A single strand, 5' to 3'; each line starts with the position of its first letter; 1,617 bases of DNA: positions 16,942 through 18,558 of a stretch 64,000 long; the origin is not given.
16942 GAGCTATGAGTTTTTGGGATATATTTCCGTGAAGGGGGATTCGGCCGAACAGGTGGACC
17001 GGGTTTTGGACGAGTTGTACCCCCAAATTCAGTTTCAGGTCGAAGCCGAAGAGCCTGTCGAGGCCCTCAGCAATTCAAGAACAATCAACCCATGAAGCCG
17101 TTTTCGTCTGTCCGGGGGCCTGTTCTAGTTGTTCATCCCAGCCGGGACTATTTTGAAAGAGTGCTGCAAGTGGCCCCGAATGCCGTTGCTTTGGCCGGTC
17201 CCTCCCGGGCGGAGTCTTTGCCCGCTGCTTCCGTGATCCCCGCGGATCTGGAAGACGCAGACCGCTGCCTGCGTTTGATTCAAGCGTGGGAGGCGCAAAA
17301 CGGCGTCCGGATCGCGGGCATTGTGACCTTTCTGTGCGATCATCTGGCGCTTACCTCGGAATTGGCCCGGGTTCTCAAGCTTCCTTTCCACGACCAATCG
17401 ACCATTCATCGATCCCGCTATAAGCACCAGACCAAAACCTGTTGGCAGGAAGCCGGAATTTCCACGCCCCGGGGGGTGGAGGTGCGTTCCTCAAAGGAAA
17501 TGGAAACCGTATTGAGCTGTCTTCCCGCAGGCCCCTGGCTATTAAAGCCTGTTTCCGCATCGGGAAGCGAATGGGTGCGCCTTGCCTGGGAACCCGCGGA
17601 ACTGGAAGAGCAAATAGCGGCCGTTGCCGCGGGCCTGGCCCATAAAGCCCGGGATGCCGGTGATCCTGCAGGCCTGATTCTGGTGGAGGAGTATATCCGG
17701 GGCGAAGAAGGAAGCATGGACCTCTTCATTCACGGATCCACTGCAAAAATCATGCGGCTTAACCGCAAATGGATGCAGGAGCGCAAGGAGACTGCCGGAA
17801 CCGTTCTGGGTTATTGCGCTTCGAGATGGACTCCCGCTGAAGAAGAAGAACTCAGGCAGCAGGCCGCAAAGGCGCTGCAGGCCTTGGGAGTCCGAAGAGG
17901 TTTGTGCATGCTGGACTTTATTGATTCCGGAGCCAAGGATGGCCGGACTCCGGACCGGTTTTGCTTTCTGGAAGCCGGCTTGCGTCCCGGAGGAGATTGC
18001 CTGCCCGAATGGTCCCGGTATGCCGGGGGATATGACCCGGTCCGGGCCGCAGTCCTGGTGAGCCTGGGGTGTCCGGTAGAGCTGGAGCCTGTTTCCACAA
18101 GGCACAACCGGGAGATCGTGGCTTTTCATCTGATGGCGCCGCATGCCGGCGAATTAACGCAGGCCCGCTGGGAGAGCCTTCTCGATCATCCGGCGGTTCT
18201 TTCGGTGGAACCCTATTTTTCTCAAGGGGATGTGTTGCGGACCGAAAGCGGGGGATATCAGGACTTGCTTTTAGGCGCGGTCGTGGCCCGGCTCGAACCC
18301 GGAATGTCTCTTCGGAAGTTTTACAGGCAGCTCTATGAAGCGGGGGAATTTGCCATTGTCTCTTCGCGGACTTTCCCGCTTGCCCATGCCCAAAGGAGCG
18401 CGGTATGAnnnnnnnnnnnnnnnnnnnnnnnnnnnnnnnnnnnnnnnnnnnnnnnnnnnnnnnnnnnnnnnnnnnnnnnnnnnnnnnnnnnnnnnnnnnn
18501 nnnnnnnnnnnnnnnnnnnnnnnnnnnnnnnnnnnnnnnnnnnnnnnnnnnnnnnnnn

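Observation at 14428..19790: Operon of three tandem L-amino-acid-ligase-like ATP-grasp paralogs plus a fold-III PLP decarboxylase: candidate small peptide or amide natural-product pathway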

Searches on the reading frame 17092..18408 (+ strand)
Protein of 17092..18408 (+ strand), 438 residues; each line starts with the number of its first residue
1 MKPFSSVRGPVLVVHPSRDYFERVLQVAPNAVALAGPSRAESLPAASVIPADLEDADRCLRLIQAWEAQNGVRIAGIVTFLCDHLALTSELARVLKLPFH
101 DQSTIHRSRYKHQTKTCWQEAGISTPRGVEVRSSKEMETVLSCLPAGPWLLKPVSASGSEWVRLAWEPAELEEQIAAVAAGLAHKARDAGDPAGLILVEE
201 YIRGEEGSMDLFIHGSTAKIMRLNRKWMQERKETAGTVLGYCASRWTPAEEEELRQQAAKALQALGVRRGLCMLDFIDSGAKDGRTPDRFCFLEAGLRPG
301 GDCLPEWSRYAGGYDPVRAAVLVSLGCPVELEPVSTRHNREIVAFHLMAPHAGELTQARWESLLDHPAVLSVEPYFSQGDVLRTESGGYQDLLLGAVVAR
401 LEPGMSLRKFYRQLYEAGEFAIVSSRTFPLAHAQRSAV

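Call 3: search_protein_families(library=pfam, proteins=[window:17092-18408:+], max_evalue=0.01)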
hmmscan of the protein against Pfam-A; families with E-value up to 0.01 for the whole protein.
window:17092-18408:+ (438 aa): 4 families
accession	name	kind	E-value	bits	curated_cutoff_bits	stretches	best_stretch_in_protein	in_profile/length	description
PF13535.11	ATP-grasp_4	-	1.8e-07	31.3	27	1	148-270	4-129/160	ATP-grasp domain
PF02655.19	ATP-grasp_3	-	1.2e-06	29.1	23.2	1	112-277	5-142/160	ATP-grasp domain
PF18130.6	ATPgrasp_N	-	0.00015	22.7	27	1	43-99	25-81/81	ATP-grasp N-terminal domain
PF01071.24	GARS_A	-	0.00019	21.8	27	1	111-228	3-115/194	Phosphoribosylglycinamide synthetase, ATP-grasp (A) domain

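Call 5: search_protein_families(library=ncbifam, proteins=[window:17092-18408:+], max_evalue=0.001)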
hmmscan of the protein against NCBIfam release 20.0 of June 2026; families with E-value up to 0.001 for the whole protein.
window:17092-18408:+ (438 aa): 4 families
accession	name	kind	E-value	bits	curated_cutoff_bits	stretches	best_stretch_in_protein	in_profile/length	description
NF002563.0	PRK02186.1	subfamily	4.7e-16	58.2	625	1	46-398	48-372/890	argininosuccinate lyase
NF005543.0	PRK07206.1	subfamily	4.2e-09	35.5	302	1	86-383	83-375/416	hypothetical protein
NF002378.0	PRK01372.1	subfamily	1.6e-08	33.6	243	1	111-300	101-272/305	D-alanine--D-alanine ligase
NF009404.0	PRK12767.1-3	equivalog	0.00059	18.8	316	1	100-231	101-232/344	carbamoyl phosphate synthase-like protein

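Call 40: search_solved_structures(query=A2, max_evalue=0.01)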
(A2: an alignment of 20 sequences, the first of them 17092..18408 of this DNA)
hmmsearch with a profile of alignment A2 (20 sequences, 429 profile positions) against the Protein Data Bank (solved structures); distinct sequences matched with E-value up to 0.01: 99 (the best 60 are shown).
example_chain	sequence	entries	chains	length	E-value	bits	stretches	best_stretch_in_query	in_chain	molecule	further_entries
3vot_A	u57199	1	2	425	1.9e-29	105.8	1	72-424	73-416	L-amino acid ligase, BL00235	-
4dim_A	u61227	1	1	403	3.1e-29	105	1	54-423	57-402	Phosphoribosylglycinamide synthetase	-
30vh_A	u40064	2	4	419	2.3e-13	52.8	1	88-367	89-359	L-amino acid ligase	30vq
3wo1_A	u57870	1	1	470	6e-13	51.4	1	90-335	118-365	Alanine-anticapsin ligase BacD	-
5d8d_A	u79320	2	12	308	8.9e-13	50.8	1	110-303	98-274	D-alanine--D-alanine ligase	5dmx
3vmm_A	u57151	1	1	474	1.2e-12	50.4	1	90-335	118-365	Alanine-anticapsin ligase BacD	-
3wnz_A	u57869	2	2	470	1.2e-12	50.4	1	90-335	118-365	Alanine-anticapsin ligase BacD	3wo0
8evy_B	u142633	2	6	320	1.6e-12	50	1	107-326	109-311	D-alanine--D-alanine ligase B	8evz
2yrw_A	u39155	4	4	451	1.3e-10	43.7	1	92-348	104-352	Phosphoribosylglycinamide synthetase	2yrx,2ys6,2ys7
3ouu_A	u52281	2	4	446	1.3e-09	40.4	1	101-336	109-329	Biotin carboxylase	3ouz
4eg0_A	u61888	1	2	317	2.1e-09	39.7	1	111-303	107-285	D-alanine--D-alanine ligase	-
3lp8_A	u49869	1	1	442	2.6e-09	39.4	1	101-306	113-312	Phosphoribosylamine-glycine ligase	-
4wd3_A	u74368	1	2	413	3.3e-09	39.1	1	104-413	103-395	L-amino acid ligase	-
2yw2_A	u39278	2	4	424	2.3e-08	36.3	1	101-338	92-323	Phosphoribosylamine--glycine ligase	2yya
5nrh_A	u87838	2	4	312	3.2e-08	35.8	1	111-303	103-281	D-alanine--D-alanine ligase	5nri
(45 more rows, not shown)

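Call 52: find_homologous_proteins(query=A2, max_evalue=1e-10)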
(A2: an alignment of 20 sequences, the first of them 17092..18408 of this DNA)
Query A2 (20 sequences) (438 aa, profile of the alignment): 24 proteins with E <= 1e-10 among 8000 candidates.
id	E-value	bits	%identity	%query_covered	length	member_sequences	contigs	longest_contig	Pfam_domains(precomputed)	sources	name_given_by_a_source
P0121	3.5e-175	601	27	90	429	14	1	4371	PF13535.12,PF02655.20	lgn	-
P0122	2.7e-171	588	33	55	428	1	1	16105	PF13535.12,PF02655.20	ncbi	ncbi:MAG: ATP-grasp domain-containing protein [Planctomycetota bacterium]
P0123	2.2e-167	575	30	89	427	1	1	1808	PF13535.12,PF02655.20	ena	-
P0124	1.1e-165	570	27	89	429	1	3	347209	PF13535.12,PF08443.17,PF02655.20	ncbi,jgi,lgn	jgi:biotin carboxylase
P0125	1.0e-164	566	31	68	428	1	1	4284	PF13535.12,PF02655.20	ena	-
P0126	1.1e-164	566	29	80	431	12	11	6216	PF13535.12,PF02655.20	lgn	-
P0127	2.0e-162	559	30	60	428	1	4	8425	PF13535.12,PF02655.20,PF01071.25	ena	-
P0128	3.5e-162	558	28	74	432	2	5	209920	PF13535.12,PF02655.20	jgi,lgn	jgi:biotin carboxylase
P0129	1.8e-161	556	30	89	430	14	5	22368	PF13535.12,PF02655.20,PF18603.8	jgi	-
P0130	4.7e-161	554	29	79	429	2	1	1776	PF13535.12,PF02655.20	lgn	-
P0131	8.1e-156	537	27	93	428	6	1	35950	PF13535.12,PF02655.20,PF18603.8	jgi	jgi:biotin carboxylase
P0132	9.3e-156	537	28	90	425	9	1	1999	PF13535.12,PF02655.20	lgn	-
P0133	2.5e-150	519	28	91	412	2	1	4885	PF13535.12,PF02655.20,PF18603.8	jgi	jgi:biotin carboxylase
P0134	1.6e-148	513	29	90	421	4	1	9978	PF13535.12,PF02655.20,PF01071.25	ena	-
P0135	1.0e-147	510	31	91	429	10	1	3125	PF13535.12,PF02655.20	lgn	-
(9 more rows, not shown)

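Call 75: predict_structure(alignment_id=A3)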
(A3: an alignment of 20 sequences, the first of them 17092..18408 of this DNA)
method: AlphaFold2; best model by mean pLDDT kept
length: 438 residues; sequences in the alignment: 20
mean_pLDDT: 86.6   pTM: 0.86
mean pLDDT of the five models: 86.6, 86.6, 85.2, 85.0, 84.1
residues with pLDDT >= 90: 288; 70-90: 92; 50-70: 42; < 50: 16
segments of 3 or more residues with pLDDT < 50: 429-438
pLDDT, mean of each block of 10 residues (from residue 1): 71 94 94 95 93 96 97 96 92 96 92 94 95 92 93 72 89 89 65 79 92 93 89 84 89 96 95 92 65 84 79 89 89 61 92 92 95 92 70 92 93 93 68 35
secondary structure, 60 per line:
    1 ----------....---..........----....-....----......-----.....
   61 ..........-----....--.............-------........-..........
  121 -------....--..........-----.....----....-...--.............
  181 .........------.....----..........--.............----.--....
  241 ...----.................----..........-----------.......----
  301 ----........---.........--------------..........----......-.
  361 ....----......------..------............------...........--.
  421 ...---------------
elements in order: E11-14 H18-27 E32-35 H37-40 E48-50 H56-70 E76-79 H82-94 H102-109 H111-120 E128-131 H134-143 E149-153 H158-161 E163-165 H168-189 E196-200 E205-214 E217-229 E237-243 H248-264 E269-278 E290-296 H305-312 H316-324 E342-348 E353-358 H360-364 E369-374 H389-392 E393-400 H407-417 E420-423

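Call 77: fold_search(model_id=the predicted structure, library=pdb)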
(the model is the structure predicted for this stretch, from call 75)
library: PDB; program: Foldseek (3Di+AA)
matches with E <= 10: 1161; with E <= 0.001: 576
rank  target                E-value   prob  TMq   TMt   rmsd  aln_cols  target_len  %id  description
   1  3vot_B                3.0e-25  1.00  0.71  0.78   4.5       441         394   17  Crystal structure of L-amino acid ligase from Bacillus licheniformis (released 2012-11-07)
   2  3vot_A                6.8e-25  1.00  0.75  0.79   4.5       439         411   18  Crystal structure of L-amino acid ligase from Bacillus licheniformis (released 2012-11-07)
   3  4wd3_A                8.2e-23  1.00  0.63  0.70   5.8       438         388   15  Crystal structure of an L-amino acid ligase RizA (released 2015-09-09)
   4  4dim                  5.8e-21  1.00  0.63  0.69   6.7       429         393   15  Crystal structure of phosphoribosylglycinamide synthetase from Anaerococcus prevotii (released 2012-02-29)
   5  3vmm                  6.5e-21  1.00  0.69  0.65   5.5       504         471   13  Crystal structure of BacD, an L-amino acid dipeptide ligase from Bacillus subtilis (released 2012-04-11)
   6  3wo1                  1.4e-20  1.00  0.69  0.65   5.3       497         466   13  Crystal structure of Trp332Ala mutant YwfE, an L-amino acid ligase, with bound ADP-Mg-Ala (released 2014-05-14)
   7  3wnz                  1.1e-19  1.00  0.72  0.68   4.9       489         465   13  Crystal structure of Bacillus subtilis YwfE, an L-amino acid ligase, with bound ADP-Mg-Pi (released 2014-05-14)
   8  10bm_A                1.7e-19  1.00  0.63  0.70   5.4       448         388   13  Crystal structure of Phosphoribosylaminoimidazole carboxylase from Burkholderia xenovorans (AMP, ADP and sulfate compl (released 2026-01-21)
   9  9zoi_D                2.2e-19  1.00  0.65  0.73   5.1       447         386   13  Crystal structure of Phosphoribosylaminoimidazole carboxylase from Burkholderia xenovorans (ATP complex) (released 2025-12-24)
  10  9yx2_A                3.3e-19  1.00  0.59  0.46   6.5       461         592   15  Structure of the long chain acyl-CoA carboxylase complex from Mycobacterium smegmatis with ATP, bicarbonate, and propi (released 2025-11-26)
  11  10bm_C                3.9e-19  1.00  0.64  0.71   5.1       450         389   14  Crystal structure of Phosphoribosylaminoimidazole carboxylase from Burkholderia xenovorans (AMP, ADP and sulfate compl (released 2026-01-21)
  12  3ouu_A                4.9e-19  1.00  0.59  0.58   6.1       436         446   15  Crystal Structure of Biotin Carboxylase-beta-gamma-ATP Complex from Campylobacter jejuni (released 2010-10-20)
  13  8zuy_A                5.2e-19  1.00  0.63  0.43   6.2       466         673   16  Structure of M695D-hPCC (released 2025-11-19)
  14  9yx2_B                5.2e-19  1.00  0.61  0.56   6.2       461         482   14  Structure of the long chain acyl-CoA carboxylase complex from Mycobacterium smegmatis with ATP, bicarbonate, and propi (released 2025-11-26)
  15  2vpq_A                7.0e-19  1.00  0.59  0.58   6.1       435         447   15  Crystal structure of biotin carboxylase from S. aureus complexed with AMPPNP (released 2008-09-09)
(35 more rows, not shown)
